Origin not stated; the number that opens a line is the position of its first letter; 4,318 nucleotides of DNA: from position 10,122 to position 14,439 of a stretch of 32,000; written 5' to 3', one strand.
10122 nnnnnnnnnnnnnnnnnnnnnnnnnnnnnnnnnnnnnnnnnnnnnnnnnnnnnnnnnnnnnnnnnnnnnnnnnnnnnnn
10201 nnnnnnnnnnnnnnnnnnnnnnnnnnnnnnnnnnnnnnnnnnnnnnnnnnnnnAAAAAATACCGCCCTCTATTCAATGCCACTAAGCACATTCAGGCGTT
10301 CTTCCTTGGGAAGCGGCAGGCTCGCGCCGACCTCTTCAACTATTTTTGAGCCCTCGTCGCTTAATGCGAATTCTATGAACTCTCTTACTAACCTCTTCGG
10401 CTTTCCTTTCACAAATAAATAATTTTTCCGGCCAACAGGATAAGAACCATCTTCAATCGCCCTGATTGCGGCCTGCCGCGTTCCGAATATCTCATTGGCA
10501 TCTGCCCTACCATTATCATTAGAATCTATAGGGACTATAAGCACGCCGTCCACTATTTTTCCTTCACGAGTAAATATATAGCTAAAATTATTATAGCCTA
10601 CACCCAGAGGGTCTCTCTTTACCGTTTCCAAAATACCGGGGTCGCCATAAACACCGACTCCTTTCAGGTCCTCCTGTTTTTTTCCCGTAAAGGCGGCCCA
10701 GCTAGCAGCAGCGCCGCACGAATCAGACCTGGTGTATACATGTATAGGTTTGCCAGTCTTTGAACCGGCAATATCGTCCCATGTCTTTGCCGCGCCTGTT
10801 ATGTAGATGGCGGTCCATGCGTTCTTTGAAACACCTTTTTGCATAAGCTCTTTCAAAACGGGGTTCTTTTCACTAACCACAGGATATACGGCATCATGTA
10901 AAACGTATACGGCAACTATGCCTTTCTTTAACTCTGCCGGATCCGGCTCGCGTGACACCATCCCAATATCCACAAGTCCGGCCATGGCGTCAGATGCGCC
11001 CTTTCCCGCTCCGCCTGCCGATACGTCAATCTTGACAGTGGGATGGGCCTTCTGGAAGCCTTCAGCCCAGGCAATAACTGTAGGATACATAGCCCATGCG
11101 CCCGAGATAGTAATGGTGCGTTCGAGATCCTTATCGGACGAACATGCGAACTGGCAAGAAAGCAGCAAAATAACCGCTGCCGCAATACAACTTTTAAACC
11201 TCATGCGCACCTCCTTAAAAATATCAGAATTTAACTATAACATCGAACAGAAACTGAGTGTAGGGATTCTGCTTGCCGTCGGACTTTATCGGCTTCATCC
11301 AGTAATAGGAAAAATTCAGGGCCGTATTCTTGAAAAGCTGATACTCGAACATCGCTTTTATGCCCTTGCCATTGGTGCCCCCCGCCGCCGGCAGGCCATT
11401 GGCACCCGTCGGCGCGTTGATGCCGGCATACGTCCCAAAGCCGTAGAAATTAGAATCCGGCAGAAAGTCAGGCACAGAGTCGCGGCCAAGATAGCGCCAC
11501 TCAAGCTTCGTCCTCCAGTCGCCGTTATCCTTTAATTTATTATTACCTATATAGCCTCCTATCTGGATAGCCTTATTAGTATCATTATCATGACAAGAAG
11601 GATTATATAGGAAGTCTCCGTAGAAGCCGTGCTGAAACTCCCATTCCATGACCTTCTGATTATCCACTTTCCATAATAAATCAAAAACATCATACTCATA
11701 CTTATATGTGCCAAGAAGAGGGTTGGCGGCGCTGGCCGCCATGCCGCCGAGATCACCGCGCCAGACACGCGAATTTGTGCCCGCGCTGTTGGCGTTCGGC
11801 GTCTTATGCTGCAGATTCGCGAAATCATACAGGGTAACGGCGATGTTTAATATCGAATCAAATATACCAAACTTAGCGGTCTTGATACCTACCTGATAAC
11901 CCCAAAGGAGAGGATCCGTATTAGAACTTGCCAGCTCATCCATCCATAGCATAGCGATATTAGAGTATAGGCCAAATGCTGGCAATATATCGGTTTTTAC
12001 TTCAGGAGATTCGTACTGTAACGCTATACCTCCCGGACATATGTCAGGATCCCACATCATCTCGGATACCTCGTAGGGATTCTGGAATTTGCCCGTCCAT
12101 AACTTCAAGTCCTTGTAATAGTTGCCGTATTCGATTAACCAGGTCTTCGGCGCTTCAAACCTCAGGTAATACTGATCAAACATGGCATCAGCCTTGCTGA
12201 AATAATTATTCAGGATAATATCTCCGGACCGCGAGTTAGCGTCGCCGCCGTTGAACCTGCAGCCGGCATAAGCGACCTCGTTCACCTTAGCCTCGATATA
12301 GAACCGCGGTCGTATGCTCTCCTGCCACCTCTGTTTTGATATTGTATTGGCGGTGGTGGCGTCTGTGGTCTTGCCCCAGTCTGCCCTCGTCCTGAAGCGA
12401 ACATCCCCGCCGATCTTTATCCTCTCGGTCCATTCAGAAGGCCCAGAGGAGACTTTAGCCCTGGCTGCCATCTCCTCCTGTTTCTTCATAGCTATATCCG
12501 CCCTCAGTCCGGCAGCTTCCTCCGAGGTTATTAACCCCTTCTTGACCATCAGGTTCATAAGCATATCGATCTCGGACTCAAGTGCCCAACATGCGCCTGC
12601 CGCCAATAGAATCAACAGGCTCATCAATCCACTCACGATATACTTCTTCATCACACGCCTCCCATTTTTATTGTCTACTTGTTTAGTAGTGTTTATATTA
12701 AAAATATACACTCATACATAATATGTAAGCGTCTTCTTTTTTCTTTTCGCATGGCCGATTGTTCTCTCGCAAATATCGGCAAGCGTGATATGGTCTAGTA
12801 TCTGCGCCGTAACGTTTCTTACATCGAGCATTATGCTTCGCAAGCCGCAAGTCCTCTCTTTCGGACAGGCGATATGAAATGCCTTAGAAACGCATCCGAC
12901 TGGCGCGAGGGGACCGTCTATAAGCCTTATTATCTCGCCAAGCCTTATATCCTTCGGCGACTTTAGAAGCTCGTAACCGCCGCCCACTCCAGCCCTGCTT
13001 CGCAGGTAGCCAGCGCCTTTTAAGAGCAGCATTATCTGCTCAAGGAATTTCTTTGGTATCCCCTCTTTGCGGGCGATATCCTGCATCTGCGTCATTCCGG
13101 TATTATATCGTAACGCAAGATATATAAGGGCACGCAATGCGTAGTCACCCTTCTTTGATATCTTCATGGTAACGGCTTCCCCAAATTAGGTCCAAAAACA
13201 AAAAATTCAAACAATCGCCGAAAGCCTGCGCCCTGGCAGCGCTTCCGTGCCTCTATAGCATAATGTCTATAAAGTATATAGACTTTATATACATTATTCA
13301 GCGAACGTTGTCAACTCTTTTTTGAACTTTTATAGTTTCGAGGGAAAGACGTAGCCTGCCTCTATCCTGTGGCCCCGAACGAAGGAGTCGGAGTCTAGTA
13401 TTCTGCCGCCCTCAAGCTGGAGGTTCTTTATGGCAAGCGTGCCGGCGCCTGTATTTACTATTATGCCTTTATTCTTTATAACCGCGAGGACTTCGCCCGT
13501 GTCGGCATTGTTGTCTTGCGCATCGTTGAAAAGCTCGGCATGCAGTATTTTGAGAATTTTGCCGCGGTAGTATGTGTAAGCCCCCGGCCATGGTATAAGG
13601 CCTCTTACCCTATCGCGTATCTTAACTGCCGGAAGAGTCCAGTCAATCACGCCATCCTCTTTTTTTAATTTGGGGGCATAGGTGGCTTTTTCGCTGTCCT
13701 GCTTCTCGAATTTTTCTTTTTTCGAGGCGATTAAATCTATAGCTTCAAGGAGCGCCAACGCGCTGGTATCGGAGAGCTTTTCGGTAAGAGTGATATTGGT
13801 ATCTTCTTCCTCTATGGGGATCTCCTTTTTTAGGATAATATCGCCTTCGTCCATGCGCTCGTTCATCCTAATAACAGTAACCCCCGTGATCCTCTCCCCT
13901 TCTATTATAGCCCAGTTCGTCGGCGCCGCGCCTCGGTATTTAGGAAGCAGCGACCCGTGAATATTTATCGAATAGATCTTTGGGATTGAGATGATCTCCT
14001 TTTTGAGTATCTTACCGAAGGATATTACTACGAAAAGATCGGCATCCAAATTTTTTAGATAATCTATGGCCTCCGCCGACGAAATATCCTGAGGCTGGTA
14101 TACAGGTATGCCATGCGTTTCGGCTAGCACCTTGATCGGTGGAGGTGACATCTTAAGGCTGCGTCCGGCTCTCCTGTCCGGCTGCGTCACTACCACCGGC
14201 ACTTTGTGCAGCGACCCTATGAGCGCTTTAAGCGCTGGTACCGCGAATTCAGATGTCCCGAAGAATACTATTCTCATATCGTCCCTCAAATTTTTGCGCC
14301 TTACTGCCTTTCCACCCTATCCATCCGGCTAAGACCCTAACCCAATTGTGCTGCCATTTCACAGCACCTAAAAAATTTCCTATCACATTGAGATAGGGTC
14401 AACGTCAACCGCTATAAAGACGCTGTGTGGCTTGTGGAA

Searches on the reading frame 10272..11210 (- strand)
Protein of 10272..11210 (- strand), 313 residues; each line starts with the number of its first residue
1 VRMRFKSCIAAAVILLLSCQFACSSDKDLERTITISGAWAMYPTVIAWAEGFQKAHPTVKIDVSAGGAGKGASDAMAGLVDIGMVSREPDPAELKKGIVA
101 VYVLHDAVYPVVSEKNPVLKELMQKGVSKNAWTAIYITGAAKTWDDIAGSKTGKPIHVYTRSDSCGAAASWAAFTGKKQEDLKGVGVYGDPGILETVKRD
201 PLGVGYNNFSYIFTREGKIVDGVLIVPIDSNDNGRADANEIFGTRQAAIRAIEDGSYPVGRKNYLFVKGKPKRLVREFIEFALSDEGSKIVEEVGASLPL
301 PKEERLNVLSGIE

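Call 33: search_protein_families(library=pfam, proteins=[window:10272-11210:-], max_evalue=0.0001)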
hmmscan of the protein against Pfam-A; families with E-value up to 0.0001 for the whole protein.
window:10272-11210:- (313 aa): 3 families
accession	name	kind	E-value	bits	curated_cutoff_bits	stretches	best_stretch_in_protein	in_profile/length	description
PF12849.12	PBP_like_2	-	2.5e-32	113.1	27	1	32-286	11-267/267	PBP superfamily domain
PF01547.30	SBP_bac_1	-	2.1e-05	25.1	26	1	45-287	10-305/307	Bacterial extracellular solute-binding protein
PF13531.11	SBP_bac_11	-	8.3e-05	22.9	25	0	33-295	1-225/227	Bacterial extracellular solute-binding protein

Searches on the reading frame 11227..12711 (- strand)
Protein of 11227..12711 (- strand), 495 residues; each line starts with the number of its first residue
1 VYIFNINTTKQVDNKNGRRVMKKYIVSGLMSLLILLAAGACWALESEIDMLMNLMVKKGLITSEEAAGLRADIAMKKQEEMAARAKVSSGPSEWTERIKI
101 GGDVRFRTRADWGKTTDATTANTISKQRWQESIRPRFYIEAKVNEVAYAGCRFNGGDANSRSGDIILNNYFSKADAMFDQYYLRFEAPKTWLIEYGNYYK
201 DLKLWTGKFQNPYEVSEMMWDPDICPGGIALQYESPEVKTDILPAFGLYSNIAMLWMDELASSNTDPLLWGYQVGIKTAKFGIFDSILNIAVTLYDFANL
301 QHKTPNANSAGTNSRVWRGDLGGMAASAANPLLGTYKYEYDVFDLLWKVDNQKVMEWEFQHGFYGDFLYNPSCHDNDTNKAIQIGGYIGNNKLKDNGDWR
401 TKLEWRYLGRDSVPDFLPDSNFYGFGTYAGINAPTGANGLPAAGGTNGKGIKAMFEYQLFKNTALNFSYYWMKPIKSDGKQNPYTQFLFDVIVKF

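Call 33: search_protein_families(library=pfam, proteins=[window:11227-12711:-], max_evalue=0.0001)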
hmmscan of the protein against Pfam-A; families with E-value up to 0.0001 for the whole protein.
window:11227-12711:- (495 aa): 1 family
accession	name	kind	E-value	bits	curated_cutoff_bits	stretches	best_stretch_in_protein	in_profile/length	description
PF16930.11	Porin_5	-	7.8e-29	101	22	2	122-308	154-336/535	Putative porin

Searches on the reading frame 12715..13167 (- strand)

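Call 33: search_protein_families(library=pfam, proteins=[window:12715-13167:-], max_evalue=0.0001)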
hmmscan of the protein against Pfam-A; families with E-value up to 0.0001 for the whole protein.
window:12715-13167:- (151 aa): 1 family
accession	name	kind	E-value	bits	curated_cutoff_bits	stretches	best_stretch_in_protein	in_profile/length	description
PF02082.26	Rrf2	-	3.4e-37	128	30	1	3-134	1-131/132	Iron-dependent Transcriptional regulator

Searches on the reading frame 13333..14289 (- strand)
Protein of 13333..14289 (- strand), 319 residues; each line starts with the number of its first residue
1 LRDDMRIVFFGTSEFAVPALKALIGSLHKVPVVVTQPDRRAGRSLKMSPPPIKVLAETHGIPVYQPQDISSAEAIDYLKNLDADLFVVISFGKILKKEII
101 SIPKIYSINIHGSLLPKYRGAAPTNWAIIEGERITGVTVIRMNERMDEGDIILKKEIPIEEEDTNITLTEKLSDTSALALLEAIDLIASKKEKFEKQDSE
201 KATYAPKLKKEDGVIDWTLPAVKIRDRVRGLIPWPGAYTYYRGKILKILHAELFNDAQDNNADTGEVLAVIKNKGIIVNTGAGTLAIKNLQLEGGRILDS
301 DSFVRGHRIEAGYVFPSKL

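Call 33: search_protein_families(library=pfam, proteins=[window:13333-14289:-], max_evalue=0.0001)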
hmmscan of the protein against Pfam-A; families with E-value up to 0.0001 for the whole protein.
window:13333-14289:- (319 aa): 2 families
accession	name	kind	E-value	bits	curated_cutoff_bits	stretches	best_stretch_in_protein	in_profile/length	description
PF00551.24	Formyl_trans_N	-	4.1e-42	144.4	26.1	1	5-184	1-181/181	Formyl transferase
PF02911.23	Formyl_trans_C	-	1.3e-26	93.2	21.1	1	207-308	1-100/100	Formyl transferase, C-terminal domain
